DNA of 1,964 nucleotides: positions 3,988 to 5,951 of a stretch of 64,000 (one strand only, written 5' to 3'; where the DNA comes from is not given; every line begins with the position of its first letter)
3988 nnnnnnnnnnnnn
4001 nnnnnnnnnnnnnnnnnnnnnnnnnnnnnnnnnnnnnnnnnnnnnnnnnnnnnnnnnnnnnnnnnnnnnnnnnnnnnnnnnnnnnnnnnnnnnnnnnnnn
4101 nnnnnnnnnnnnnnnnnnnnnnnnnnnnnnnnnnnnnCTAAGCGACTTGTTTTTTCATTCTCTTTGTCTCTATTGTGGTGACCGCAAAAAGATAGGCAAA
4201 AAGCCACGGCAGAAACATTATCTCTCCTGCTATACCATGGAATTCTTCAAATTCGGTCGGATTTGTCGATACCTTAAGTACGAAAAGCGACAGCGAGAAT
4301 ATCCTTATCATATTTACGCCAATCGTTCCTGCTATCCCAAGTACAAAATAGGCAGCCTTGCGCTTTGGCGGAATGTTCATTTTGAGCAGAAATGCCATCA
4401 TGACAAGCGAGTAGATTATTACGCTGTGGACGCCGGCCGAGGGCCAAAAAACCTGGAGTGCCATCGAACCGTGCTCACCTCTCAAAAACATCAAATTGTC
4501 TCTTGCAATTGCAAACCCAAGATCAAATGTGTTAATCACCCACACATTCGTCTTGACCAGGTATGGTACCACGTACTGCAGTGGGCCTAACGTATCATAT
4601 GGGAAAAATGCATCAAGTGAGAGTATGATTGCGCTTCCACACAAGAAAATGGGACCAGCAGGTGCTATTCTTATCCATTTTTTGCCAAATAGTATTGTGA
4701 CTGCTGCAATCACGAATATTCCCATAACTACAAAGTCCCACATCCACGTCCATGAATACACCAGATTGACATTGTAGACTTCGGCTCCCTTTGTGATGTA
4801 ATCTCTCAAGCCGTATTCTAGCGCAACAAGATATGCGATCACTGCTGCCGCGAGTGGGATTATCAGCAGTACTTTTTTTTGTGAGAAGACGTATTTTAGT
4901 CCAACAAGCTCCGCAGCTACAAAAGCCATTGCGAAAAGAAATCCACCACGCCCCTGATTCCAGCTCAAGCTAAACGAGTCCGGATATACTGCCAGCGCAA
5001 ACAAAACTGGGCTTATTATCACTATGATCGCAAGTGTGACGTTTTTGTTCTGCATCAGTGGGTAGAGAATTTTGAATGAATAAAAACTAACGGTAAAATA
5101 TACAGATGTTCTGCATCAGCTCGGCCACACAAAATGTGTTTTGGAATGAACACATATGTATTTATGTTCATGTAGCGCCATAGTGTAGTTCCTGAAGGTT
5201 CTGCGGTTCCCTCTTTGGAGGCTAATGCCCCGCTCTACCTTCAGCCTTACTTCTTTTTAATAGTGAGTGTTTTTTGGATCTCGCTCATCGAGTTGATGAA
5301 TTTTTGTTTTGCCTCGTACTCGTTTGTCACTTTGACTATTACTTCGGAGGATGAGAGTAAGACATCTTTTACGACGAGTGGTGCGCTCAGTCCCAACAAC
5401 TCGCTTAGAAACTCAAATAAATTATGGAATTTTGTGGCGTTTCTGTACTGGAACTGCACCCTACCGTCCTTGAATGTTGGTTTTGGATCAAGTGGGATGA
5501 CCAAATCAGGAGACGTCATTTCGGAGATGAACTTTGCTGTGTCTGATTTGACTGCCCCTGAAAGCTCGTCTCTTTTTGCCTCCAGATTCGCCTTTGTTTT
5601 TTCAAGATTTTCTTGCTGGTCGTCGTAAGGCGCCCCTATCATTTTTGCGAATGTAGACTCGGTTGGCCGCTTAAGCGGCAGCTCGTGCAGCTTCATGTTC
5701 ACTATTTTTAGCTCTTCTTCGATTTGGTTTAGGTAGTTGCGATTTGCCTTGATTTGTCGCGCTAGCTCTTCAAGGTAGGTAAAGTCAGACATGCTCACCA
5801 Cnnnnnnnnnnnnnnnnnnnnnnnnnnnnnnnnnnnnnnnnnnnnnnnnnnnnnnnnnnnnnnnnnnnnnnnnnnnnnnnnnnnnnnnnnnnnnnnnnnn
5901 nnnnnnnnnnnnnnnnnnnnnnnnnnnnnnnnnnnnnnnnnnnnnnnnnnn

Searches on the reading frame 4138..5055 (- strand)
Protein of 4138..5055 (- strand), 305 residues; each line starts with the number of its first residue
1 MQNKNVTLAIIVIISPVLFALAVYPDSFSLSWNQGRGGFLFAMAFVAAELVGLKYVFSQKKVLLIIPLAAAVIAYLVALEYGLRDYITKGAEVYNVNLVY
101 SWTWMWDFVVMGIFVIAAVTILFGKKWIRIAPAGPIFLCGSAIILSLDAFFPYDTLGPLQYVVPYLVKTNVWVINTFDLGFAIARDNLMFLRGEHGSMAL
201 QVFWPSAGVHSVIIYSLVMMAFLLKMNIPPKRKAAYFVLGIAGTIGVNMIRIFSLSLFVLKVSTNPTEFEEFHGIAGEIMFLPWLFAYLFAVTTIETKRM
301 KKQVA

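Call 3: search_protein_families(library=pfam, proteins=[window:4138-5055:-], max_evalue=1)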
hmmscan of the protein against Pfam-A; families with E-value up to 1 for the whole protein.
window:4138-5055:- (305 aa): 2 families
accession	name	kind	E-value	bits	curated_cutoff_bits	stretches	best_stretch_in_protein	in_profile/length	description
PF09721.15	Exosortase_EpsH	-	3.8e-05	23.6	25.7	1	28-290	16-249/254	Transmembrane exosortase (Exosortase_EpsH)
PF06197.19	DUF998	-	0.57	10.2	30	1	67-158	5-96/184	Protein of unknown function (DUF998)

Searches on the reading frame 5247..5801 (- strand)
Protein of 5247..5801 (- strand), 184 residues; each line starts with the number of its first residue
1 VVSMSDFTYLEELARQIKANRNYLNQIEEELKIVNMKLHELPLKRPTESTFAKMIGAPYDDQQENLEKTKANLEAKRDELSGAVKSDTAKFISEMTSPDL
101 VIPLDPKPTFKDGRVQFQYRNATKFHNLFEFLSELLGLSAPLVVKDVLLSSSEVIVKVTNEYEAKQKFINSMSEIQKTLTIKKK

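Call 3: search_protein_families(library=pfam, proteins=[window:5247-5801:-], max_evalue=1)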
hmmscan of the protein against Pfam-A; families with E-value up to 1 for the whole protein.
window:5247-5801:- (184 aa): 4 families
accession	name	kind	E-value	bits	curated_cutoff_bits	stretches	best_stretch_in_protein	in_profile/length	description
PF07524.19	Bromo_TP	-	0.04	14.4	24.6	1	7-43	35-73/77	Bromodomain associated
PF24671.2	DRC7_C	-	0.11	13.2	28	1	52-96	27-71/109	Dynein regulatory complex subunit 7 C-terminal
PF06429.18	Flg_bbr_C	-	0.12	12.3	23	0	159-179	23-43/46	Flagellar basal body rod FlgEFG protein C-terminal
PF02370.21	M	-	0.52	11.5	20.8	0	61-80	1-20/21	M protein repeat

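Call 4: search_protein_families(library=ncbifam, proteins=[window:5247-5801:-], max_evalue=1)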
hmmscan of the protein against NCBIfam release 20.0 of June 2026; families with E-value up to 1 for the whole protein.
window:5247-5801:- (184 aa): 1 family
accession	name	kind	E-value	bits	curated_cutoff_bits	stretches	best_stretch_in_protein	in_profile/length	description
NF007880.0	PRK10586.1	equivalog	0.11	11.4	429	1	135-173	196-234/362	oxidoreductase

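Call 30: find_homologous_proteins(query=window:5247-5801:-, max_evalue=0.001)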
Query window:5247-5801:- (184 aa): 193 proteins with E <= 0.001 among 390 candidates; the best 120 are listed.
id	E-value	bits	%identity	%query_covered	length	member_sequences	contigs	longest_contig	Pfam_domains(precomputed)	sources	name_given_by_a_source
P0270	2.9e-103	360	94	98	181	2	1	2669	-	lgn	-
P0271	8.5e-102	356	92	98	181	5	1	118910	-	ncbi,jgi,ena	-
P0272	1.2e-101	355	93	98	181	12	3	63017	-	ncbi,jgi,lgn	jgi:hypothetical protein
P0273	1.8e-101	355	92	98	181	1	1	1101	-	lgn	-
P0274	4.0e-101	353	91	98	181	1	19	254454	-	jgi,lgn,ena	jgi:hypothetical protein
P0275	6.8e-101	353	91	98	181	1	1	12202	-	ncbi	-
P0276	2.9e-100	351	91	98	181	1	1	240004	-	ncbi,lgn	ncbi:MAG: hypothetical protein WAO91_05505 [Candidatus Nitrosotenuis sp.]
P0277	3.2e-100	350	91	98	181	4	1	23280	-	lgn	-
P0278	6.9e-100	349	91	98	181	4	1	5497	-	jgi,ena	-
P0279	1.2e-99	349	91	98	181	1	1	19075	-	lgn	-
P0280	1.5e-99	348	91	98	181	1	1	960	-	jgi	jgi:hypothetical protein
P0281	9.8e-98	342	89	98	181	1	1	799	-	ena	-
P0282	9.9e-98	342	88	98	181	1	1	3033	-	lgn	-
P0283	1.4e-97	342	88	98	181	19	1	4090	-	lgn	-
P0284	1.5e-97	342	88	98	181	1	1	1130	-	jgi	jgi:hypothetical protein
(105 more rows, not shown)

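Call 35: search_solved_structures(query=A2, max_evalue=10, show_alignments=2)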
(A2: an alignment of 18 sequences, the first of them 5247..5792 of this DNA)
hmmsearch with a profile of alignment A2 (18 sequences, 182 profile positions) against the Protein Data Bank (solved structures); distinct sequences matched with E-value up to 10: 24.
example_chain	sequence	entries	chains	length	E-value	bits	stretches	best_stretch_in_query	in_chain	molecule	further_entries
9tlu_C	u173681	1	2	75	0.012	18.4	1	11-56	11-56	Sc-apCC-2-BCL-xL-3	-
5qst_C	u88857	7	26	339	0.02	17.6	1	31-82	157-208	Cohesin subunit SA-1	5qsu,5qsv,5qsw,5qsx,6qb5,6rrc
2xny_M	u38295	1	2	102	0.021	17.6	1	27-87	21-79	M PROTEIN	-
3jqh_A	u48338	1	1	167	0.027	17.2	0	21-51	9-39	C-type lectin domain family 4 member M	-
8a3k_UNK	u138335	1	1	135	0.033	16.9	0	6-31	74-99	sc-apCC-4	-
9tlo_A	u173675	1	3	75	0.064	16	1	13-56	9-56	Sc-apCC-2-BCL-xL-5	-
9tlq_A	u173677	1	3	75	0.21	14.3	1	11-55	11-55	Sc-apCC-2-BCL-xL-8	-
7w1m_D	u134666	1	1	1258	0.29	13.8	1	31-82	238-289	Cohesin subunit SA-1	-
6wg3_D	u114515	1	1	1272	0.29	13.8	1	31-82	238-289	Cohesin subunit SA-1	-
9tlv_A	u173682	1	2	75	0.31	13.7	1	17-70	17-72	Sc-apCC-2-MCL-1-3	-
2jua_A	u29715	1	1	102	0.37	13.5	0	3-38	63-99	de novo protein S836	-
9tln_A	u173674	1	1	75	0.38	13.4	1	11-70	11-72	Sc-apCC-2-BCL-xL-2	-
9tlp_A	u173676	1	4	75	0.51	13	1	11-56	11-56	Sc-apCC-2-BCL-xL-6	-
1p68_A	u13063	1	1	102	0.56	12.9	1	7-74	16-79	De novo designed protein S-824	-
9tlm_A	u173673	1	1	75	0.65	12.7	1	13-51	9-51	Sc-apCC-2-MCL-1-1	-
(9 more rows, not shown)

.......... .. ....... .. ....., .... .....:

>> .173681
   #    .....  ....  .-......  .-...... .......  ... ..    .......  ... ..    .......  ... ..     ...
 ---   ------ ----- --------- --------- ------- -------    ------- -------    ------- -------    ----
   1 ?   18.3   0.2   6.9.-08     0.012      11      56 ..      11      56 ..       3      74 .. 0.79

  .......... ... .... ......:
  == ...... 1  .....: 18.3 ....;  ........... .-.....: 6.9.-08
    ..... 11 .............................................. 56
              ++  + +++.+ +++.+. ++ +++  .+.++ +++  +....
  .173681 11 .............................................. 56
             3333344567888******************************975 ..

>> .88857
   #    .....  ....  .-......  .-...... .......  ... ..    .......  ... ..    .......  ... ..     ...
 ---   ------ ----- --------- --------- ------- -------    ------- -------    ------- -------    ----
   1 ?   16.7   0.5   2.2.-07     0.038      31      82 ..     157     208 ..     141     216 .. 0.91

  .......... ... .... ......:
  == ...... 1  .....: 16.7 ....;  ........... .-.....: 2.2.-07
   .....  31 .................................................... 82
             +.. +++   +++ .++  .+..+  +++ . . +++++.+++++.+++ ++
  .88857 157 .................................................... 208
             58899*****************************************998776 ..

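Call 44: predict_structure(alignment_id=A3)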
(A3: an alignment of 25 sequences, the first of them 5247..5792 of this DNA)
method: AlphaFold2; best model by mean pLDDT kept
length: 181 residues; sequences in the alignment: 25
mean_pLDDT: 89.7   pTM: 0.77
mean pLDDT of the five models: 89.7, 87.5, 86.8, 86.5, 85.5
residues with pLDDT >= 90: 126; 70-90: 46; 50-70: 9; < 50: 0
segments of 3 or more residues with pLDDT < 50: none
pLDDT, mean of each block of 10 residues (from residue 1): 89 95 94 81 70 77 90 94 94 92 91 94 95 89 93 94 94 89 75
secondary structure, 60 per line:
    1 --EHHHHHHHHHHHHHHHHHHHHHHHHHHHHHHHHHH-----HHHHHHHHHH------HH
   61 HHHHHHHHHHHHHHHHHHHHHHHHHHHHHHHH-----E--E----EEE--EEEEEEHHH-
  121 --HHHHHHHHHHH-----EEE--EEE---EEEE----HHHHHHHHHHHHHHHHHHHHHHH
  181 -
elements in order: H4-37 H43-52 H59-92 E106-108 E111-116 H123-133 E139-141 E144-146 E150-153 H158-180

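Call 48: fold_search(model_id=the predicted structure, library=pdb)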
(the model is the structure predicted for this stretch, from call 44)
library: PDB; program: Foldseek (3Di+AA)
matches with E <= 10: 835; with E <= 0.001: 0
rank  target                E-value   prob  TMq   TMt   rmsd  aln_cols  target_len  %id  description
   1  5t5s                  4.7e-02  0.28  0.19  0.17  20.7       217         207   13  A fragment of a human tRNA synthetase (released 2016-11-30)
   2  9c3c_n                6.8e-02  0.63  0.30  0.31  12.6       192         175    9  Cryo-EM structure of native dystrophin-glycoprotein complex (DGC) (released 2024-10-23)
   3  6now_A                7.3e-02  0.13  0.16  0.15  20.1       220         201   12  Human Mitochondrial Alanyl-tRNA Synthetase C-Ala domain (released 2020-01-22)
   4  6nly_B                1.5e-01  0.28  0.27  0.28  13.4       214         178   10  Fragment of human mitochondrial Alanyl-tRNA Synthetase C-Ala domain (released 2020-01-15)
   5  6nly_C                1.8e-01  0.11  0.19  0.20  15.1       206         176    9  Fragment of human mitochondrial Alanyl-tRNA Synthetase C-Ala domain (released 2020-01-15)
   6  5nik_D                2.2e-01  0.54  0.35  0.19  20.0       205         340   13  Structure of the MacAB-TolC ABC-type tripartite multidrug efflux pump (released 2017-05-24)
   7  2qsr                  3.2e-01  0.16  0.21  0.23  12.7       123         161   11  Crystal structure of C-terminal domain of transcription-repair coupling factor (released 2007-09-11)
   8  5ipp_B                3.2e-01  0.13  0.17  0.11  12.1        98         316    8  Structure of Bacillus NanoRNase A active site mutant bound to a mononucleotide (released 2017-08-02)
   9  6mbz_A                3.4e-01  0.41  0.23  0.10   5.9        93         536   14  Structure of Transcription Factor (released 2019-06-19)
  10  6mbw_B                3.6e-01  0.99  0.40  0.14   3.1        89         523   12  Structure of Transcription Factor (released 2019-06-19)
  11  8jxh_D                3.6e-01  0.98  0.34  0.57   6.1        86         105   21  rat megalin RAP complex wingA (released 2024-06-19)
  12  1wle_A                3.6e-01  0.75  0.36  0.14  18.3       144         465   13  Crystal Structure of mammalian mitochondrial seryl-tRNA synthetase complexed with seryl-adenylate (released 2005-09-06)
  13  4ilo_A                3.6e-01  0.44  0.22  0.17  10.6        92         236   16  2.12A resolution structure of CT398 from Chlamydia trachomatis (released 2014-01-01)
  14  8hfr_Xc               3.6e-01  0.09  0.14  0.18  10.9        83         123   17  NPC-trapped pre-60S particle (released 2023-04-12)
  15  7tva_A                3.8e-01  0.41  0.20  0.09   8.3        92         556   13  Stat5a Core in complex with AK2292 (released 2023-02-15)
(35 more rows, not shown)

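Call 71: search_protein_families(library=padloc, proteins=[window:5247-5792:-], max_evalue=0.001)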
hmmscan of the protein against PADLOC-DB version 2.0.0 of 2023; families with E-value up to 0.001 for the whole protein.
window:5247-5792:- (181 aa): 0 families

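Call 80: find_related_loci(query=A2, collection=metagenome_contigs, flank=2500)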
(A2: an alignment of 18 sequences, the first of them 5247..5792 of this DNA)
Query A2 (181 aa) in metagenome_contigs; peptide patterns used: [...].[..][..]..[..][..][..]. (x = any residue, [..] = any of these).
148 stretches matched a pattern; 96 encode a relative of the query (tblastn E <= 1e-3); the best 80 are kept; 80 distinct loci.
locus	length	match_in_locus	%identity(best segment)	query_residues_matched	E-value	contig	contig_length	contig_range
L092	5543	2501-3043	93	1-181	3e-111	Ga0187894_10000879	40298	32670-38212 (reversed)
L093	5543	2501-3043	91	1-181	3e-111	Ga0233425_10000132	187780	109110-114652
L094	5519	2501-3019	92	1-173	5e-107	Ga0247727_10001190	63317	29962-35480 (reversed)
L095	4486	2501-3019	90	1-173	5e-105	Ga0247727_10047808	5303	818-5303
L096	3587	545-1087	85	1-181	3e-105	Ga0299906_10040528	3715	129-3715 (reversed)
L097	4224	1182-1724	84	1-181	4e-103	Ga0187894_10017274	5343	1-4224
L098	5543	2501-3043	83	1-181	4e-102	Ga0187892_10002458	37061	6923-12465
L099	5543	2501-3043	80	1-181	1e-97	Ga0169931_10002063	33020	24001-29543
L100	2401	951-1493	68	1-181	7e-85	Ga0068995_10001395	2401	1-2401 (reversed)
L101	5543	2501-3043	60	1-181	7e-70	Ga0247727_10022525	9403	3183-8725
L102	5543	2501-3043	58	1-181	3e-70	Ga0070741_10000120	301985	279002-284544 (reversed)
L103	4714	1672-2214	59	1-181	3e-69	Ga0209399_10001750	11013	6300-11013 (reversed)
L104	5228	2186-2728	57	1-181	3e-69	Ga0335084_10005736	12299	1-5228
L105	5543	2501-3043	59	1-181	3e-69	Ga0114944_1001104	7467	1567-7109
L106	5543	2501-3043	59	1-181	3e-69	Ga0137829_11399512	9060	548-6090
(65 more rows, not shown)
